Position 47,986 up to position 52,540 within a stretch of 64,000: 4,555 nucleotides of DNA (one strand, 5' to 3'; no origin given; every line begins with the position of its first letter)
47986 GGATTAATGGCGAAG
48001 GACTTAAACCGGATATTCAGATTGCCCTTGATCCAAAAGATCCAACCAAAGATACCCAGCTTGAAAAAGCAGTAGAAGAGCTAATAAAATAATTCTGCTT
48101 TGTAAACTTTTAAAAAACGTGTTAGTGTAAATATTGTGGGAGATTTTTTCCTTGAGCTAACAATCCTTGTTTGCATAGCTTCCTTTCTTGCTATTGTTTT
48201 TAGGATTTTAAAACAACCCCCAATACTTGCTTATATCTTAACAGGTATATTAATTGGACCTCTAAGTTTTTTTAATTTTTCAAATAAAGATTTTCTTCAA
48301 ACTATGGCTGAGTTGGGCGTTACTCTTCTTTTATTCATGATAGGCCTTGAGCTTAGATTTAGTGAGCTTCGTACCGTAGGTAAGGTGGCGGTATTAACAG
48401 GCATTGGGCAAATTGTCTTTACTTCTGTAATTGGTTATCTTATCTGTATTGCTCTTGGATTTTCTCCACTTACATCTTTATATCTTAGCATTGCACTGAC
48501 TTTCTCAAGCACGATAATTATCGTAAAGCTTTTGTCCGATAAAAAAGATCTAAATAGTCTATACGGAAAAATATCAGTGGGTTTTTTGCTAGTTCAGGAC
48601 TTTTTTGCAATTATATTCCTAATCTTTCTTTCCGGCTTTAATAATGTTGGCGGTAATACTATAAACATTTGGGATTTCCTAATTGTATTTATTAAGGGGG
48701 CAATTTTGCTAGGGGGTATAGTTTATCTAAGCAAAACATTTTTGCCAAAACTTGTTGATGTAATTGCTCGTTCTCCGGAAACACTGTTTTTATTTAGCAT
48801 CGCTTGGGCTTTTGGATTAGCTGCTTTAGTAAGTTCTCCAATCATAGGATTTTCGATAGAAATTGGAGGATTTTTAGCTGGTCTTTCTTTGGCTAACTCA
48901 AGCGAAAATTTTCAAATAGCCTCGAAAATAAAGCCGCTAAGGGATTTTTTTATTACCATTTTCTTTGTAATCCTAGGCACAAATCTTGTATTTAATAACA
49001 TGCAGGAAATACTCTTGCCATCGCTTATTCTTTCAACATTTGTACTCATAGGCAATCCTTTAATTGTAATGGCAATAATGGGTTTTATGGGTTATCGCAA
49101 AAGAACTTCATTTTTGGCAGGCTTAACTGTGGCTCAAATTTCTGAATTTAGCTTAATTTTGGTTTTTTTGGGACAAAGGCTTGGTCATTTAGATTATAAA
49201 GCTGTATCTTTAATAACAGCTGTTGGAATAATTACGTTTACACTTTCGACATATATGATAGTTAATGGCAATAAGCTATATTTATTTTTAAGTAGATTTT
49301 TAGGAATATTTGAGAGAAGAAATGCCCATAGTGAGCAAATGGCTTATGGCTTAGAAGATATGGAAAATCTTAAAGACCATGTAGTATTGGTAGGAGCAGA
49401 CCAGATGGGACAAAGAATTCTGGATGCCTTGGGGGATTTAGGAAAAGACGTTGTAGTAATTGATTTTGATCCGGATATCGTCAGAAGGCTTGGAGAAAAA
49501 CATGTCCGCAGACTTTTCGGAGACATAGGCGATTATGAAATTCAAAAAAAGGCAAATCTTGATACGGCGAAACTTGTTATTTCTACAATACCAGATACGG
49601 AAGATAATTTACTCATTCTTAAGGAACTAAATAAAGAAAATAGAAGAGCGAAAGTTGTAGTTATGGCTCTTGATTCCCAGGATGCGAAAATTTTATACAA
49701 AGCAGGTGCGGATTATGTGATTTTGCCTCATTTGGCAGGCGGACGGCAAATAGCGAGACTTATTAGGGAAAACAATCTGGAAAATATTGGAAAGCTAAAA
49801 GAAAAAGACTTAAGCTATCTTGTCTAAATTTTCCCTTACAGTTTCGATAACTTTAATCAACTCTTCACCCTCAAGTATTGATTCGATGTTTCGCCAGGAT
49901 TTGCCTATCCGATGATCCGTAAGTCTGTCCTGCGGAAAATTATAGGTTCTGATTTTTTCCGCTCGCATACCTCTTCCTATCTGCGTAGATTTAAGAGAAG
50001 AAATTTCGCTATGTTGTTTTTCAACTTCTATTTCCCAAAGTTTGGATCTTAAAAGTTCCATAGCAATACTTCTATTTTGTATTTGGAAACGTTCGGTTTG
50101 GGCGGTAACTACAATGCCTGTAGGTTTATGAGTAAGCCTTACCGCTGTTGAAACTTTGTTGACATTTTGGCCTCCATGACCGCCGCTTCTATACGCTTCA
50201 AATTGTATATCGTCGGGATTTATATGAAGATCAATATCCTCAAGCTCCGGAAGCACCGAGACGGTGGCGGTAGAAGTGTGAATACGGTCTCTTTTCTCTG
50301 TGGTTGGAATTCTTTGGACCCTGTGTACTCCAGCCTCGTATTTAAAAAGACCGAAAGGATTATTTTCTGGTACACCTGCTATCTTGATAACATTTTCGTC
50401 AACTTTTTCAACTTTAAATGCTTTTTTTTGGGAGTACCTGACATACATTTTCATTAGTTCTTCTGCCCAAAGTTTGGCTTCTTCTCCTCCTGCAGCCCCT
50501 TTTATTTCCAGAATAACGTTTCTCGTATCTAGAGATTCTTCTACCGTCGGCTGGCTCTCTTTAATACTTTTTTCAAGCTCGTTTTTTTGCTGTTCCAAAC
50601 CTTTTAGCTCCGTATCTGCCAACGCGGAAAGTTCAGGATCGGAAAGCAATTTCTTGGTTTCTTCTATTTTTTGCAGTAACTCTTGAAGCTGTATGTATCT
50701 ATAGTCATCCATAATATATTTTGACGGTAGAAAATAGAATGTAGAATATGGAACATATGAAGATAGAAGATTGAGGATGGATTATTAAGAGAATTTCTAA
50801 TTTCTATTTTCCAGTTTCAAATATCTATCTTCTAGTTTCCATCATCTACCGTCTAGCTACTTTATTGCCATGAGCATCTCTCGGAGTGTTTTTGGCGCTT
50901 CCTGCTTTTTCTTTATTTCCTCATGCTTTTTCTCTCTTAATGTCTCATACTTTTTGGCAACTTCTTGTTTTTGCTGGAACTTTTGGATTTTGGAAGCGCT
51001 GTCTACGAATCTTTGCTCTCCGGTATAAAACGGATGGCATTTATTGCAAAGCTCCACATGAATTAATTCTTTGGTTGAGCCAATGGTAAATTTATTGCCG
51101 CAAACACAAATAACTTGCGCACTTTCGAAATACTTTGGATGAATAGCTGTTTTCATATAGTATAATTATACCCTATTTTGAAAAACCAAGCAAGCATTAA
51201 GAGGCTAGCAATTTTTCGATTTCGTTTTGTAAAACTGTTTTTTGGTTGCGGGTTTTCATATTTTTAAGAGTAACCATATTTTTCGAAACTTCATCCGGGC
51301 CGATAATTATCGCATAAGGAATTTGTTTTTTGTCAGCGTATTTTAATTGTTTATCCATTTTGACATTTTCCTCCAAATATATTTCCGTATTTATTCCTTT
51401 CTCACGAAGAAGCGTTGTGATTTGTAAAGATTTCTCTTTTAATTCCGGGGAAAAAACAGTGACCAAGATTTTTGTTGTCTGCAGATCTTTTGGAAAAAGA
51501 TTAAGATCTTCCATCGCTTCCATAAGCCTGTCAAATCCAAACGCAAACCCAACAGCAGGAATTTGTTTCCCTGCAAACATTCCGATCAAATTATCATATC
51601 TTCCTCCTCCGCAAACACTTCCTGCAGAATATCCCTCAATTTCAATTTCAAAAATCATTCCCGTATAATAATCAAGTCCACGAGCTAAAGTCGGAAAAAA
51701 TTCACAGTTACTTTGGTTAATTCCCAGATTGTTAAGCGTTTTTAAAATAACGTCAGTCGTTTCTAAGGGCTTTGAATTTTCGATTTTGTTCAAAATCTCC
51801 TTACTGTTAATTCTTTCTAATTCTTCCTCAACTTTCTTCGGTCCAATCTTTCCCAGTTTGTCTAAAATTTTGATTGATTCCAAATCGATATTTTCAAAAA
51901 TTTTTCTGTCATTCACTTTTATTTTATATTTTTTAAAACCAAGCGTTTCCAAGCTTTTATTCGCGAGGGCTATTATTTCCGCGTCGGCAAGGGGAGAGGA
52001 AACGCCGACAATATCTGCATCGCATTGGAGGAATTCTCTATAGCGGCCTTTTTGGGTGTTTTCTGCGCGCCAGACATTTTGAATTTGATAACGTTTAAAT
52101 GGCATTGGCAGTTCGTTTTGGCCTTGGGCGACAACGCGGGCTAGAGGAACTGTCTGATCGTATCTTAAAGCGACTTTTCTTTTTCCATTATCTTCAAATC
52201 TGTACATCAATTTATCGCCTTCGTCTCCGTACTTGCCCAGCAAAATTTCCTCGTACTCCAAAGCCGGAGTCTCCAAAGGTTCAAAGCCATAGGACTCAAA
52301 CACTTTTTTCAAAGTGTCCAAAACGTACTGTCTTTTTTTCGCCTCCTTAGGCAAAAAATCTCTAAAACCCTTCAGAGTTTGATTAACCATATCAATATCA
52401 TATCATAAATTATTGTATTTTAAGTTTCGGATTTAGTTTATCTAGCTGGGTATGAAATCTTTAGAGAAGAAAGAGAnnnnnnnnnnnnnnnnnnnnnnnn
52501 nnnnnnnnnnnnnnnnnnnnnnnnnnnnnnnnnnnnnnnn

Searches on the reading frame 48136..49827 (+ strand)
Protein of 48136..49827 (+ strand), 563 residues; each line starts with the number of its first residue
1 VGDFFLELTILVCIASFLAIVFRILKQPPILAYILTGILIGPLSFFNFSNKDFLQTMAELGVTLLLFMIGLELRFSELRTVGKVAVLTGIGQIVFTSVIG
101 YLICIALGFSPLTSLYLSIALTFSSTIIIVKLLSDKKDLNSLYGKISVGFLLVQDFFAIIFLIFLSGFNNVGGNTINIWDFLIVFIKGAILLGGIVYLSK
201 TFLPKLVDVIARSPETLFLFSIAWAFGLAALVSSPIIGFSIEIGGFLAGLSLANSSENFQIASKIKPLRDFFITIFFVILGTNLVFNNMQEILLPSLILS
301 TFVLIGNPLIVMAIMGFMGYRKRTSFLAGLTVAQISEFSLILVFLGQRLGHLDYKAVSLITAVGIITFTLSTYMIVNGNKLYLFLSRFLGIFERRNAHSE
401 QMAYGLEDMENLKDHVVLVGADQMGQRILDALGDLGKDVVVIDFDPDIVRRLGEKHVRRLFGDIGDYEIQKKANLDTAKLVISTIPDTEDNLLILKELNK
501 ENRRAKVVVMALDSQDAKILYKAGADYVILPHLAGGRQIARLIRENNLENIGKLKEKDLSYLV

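Call 46: search_protein_families(library=pfam, proteins=[window:48136-49827:+], max_evalue=0.00001)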
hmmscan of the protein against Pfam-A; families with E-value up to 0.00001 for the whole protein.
window:48136-49827:+ (563 aa): 2 families
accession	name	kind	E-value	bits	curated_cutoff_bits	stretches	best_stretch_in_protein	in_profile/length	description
PF00999.27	Na_H_Exchanger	-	6e-56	190.4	26.2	1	14-372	3-366/375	Sodium/hydrogen exchanger, transmembrane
PF02254.24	TrkA_N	-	1.3e-24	87.2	23.8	1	416-531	1-116/116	TrkA-N domain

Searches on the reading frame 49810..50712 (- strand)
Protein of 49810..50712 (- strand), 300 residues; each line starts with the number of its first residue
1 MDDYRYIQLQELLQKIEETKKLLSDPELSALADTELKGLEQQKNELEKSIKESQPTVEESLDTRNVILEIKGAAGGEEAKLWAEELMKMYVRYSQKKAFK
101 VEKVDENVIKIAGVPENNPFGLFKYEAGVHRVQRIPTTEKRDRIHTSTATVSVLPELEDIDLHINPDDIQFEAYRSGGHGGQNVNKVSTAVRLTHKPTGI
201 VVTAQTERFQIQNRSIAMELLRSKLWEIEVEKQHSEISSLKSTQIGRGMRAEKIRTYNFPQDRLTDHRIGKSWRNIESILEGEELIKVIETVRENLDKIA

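Call 46: search_protein_families(library=pfam, proteins=[window:49810-50712:-], max_evalue=0.00001)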
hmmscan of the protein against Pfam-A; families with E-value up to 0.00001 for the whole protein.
window:49810-50712:- (300 aa): 2 families
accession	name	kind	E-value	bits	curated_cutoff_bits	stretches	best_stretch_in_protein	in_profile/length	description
PF03462.23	PCRF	-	4.7e-41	141.2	24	1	6-151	41-194/194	PCRF domain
PF00472.26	RF-1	-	3.7e-38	130.5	35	1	158-268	1-116/116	RF-1 domain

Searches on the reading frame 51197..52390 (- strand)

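Call 46: search_protein_families(library=pfam, proteins=[window:51197-52390:-], max_evalue=0.00001)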
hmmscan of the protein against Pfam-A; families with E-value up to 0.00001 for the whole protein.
window:51197-52390:- (397 aa): 4 families
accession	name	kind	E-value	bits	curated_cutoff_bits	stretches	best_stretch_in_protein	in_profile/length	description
PF13393.11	tRNA-synt_His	-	1.7e-48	165.9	25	2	8-170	1-160/308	Histidyl-tRNA synthetase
PF03129.25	HGTP_anticodon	-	2.6e-16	60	21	1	308-395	2-91/94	Anticodon binding domain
PF00587.30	tRNA-synt_2b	-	3.9e-10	40.5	29.3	1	63-162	1-106/179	tRNA synthetase class II core domain (G, H, P, S and T)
PF00152.25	tRNA-synt_2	-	8.9e-08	32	25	0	14-208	19-175/308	tRNA synthetases class II (D, K and N)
